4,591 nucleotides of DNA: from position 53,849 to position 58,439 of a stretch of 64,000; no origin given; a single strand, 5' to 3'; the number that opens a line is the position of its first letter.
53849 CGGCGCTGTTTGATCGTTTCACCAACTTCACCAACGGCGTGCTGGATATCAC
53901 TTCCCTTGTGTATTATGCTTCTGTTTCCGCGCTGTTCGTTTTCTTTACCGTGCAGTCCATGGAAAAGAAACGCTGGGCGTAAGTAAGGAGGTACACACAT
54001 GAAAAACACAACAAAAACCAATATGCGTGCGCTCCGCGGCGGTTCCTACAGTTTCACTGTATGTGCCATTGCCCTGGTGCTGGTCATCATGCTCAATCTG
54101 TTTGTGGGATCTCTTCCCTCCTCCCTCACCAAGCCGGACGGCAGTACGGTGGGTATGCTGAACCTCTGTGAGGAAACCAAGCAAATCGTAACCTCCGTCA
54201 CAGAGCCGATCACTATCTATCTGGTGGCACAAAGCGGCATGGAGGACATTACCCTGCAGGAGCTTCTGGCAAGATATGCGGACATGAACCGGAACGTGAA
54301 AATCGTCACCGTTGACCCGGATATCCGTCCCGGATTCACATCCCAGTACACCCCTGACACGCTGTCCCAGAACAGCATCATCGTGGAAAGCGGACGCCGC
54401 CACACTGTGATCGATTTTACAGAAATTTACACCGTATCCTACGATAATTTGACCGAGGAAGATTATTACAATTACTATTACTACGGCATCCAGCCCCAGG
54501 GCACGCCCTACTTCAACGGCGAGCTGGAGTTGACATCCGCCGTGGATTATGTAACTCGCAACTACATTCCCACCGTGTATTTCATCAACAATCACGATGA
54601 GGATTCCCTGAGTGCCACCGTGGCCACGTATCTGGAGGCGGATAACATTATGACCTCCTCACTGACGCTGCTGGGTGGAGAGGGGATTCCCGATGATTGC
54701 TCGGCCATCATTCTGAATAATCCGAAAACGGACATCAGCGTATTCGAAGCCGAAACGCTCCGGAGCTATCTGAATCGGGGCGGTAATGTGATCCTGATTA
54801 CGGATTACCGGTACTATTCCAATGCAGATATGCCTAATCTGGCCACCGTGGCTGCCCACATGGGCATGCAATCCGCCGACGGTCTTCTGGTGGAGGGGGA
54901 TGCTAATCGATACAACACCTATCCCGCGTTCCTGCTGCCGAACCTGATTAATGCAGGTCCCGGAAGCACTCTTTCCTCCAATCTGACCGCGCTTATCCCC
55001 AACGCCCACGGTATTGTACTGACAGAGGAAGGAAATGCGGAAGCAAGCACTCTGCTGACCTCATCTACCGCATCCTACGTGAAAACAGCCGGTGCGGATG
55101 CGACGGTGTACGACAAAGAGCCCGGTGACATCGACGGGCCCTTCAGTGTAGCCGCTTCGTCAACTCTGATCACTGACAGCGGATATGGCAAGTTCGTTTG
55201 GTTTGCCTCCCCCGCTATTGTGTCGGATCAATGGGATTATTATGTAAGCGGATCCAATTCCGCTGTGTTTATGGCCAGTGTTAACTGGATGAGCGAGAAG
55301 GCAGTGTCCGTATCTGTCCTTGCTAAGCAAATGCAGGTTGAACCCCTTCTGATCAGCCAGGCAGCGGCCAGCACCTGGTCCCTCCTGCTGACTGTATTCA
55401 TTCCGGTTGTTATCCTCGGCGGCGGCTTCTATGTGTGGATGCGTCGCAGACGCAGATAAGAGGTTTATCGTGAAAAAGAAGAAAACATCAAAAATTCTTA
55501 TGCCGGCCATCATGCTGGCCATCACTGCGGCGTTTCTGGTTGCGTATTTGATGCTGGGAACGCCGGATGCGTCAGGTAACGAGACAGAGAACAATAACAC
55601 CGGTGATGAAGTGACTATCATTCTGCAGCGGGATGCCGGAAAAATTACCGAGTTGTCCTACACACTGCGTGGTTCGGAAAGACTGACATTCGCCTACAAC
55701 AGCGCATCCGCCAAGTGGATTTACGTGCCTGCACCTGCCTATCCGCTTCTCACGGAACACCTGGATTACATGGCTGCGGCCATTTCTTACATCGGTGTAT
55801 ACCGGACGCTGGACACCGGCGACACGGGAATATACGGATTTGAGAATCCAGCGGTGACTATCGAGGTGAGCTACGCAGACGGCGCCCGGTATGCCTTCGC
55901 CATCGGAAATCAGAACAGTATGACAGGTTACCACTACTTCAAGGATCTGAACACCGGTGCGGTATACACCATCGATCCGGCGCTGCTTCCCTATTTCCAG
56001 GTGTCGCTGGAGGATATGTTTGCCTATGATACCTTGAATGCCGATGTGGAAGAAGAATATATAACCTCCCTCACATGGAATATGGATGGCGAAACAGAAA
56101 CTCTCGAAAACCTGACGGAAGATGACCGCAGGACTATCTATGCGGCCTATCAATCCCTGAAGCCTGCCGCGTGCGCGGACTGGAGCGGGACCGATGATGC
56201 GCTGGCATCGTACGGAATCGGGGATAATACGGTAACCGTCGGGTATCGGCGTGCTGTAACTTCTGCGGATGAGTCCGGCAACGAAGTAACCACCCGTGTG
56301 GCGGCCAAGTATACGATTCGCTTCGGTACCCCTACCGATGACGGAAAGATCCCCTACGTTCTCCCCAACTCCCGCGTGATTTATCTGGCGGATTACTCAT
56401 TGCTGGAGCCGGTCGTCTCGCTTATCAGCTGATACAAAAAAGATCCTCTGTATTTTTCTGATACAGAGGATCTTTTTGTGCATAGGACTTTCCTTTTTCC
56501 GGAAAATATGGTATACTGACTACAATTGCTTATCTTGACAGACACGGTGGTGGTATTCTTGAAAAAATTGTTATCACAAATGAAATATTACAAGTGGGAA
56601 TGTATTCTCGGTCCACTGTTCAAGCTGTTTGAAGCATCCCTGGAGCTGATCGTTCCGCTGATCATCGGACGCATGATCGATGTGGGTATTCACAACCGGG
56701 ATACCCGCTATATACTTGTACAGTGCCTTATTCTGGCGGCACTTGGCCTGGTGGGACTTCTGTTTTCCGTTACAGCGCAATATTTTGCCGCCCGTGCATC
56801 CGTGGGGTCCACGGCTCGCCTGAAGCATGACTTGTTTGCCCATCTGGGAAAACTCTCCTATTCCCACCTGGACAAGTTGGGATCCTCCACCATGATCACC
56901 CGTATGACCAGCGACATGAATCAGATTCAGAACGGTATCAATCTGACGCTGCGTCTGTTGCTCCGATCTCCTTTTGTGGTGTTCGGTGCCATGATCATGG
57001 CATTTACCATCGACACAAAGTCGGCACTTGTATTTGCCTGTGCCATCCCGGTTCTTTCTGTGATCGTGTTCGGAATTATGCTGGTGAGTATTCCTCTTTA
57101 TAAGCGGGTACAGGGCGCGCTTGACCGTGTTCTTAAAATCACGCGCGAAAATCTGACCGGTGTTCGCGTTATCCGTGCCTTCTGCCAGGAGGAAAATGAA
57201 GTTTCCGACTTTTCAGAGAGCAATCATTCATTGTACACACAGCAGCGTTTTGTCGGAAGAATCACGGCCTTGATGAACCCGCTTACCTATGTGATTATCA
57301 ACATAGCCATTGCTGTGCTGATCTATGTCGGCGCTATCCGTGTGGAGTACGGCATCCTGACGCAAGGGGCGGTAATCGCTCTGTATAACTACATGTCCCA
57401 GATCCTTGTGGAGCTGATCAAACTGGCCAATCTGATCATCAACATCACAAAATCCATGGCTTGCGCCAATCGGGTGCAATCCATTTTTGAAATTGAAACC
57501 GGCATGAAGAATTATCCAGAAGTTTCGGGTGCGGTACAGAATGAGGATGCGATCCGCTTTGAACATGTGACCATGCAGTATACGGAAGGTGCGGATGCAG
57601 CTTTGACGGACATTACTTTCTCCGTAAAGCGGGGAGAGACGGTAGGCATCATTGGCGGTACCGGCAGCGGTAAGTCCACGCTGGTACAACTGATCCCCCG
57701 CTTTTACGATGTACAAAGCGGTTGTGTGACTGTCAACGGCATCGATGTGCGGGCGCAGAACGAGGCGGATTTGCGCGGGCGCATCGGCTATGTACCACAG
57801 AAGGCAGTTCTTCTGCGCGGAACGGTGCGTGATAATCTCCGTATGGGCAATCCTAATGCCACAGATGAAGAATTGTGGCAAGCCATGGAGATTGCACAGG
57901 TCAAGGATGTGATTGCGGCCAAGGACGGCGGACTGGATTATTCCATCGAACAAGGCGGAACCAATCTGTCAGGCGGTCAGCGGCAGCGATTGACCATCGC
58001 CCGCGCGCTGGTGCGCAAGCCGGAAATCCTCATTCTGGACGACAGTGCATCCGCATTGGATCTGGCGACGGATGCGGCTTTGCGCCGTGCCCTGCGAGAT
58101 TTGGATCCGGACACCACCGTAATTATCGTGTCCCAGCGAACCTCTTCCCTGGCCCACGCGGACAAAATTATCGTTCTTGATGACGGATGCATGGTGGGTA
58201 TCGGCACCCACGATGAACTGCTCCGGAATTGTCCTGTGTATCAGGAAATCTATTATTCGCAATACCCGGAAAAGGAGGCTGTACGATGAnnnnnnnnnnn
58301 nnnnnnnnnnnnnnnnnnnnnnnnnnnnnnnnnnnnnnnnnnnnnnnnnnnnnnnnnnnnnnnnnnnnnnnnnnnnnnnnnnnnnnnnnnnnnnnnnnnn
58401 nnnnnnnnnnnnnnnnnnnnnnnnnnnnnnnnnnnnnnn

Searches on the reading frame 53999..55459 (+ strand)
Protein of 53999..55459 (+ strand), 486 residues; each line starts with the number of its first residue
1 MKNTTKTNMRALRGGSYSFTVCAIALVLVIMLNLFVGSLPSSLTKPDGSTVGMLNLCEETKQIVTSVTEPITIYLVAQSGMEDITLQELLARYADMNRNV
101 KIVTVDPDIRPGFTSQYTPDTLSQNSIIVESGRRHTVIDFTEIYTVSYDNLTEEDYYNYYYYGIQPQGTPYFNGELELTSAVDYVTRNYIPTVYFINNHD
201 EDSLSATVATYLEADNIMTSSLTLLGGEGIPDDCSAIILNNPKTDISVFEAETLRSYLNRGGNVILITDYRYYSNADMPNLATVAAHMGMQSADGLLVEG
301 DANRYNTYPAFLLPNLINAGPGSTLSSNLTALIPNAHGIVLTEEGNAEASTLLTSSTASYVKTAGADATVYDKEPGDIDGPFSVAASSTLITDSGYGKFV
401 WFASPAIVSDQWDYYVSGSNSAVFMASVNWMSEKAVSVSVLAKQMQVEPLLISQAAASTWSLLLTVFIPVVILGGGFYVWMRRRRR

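Call 78: search_protein_families(library=pfam, proteins=[window:53999-55459:+], max_evalue=0.001)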
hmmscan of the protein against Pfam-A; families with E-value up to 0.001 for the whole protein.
window:53999-55459:+ (486 aa): 2 families
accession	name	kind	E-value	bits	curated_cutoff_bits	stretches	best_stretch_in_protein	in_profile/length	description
PF09822.16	ABC_transp_aux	-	1.5e-11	44.5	34.7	1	191-389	2-227/288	ABC-type uncharacterized transport system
PF23357.1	DUF7088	-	5e-06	27.1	27.8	1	56-131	7-89/105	Domain of unknown function (DUF7088)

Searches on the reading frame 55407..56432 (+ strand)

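Call 78: search_protein_families(library=pfam, proteins=[window:55407-56432:+], max_evalue=0.001)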
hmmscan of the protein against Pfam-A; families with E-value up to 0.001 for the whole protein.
window:55407-56432:+ (341 aa): 1 family
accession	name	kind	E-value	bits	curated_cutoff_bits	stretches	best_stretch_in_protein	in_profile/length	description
PF14238.11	DUF4340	-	7.7e-19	69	25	1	104-241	1-137/183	Domain of unknown function (DUF4340)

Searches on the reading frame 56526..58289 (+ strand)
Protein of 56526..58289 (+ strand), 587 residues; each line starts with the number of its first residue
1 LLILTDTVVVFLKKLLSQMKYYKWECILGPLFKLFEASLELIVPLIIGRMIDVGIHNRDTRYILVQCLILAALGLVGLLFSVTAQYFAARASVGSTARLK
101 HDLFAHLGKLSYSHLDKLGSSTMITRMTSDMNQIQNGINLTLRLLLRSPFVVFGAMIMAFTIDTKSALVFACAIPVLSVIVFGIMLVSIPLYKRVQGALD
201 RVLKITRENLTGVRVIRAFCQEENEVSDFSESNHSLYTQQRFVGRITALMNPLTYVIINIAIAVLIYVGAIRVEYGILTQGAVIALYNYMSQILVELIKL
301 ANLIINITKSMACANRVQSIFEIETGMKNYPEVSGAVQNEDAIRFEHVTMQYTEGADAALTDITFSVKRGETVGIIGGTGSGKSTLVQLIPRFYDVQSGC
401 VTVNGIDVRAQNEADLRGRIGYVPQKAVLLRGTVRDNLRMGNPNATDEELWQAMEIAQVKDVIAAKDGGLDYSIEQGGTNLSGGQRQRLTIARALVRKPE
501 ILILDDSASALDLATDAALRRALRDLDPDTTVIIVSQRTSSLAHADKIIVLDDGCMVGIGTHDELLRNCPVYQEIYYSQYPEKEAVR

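Call 78: search_protein_families(library=pfam, proteins=[window:56526-58289:+], max_evalue=0.001)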
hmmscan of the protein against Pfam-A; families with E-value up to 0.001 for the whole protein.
window:56526-58289:+ (587 aa): 4 families
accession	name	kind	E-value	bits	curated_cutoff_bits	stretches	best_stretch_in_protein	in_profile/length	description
PF00664.28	ABC_membrane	-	2e-44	152.8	28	1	27-294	2-271/274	ABC transporter transmembrane region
PF00005.33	ABC_tran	-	9e-32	111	25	1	360-507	1-135/137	ABC transporter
PF02463.25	SMC_N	-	3.9e-05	23.6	40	1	462-549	135-209/220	RecF/RecN/SMC N terminal domain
PF13191.12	AAA_16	-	0.00018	22.5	32.6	1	366-534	18-166/167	AAA ATPase domain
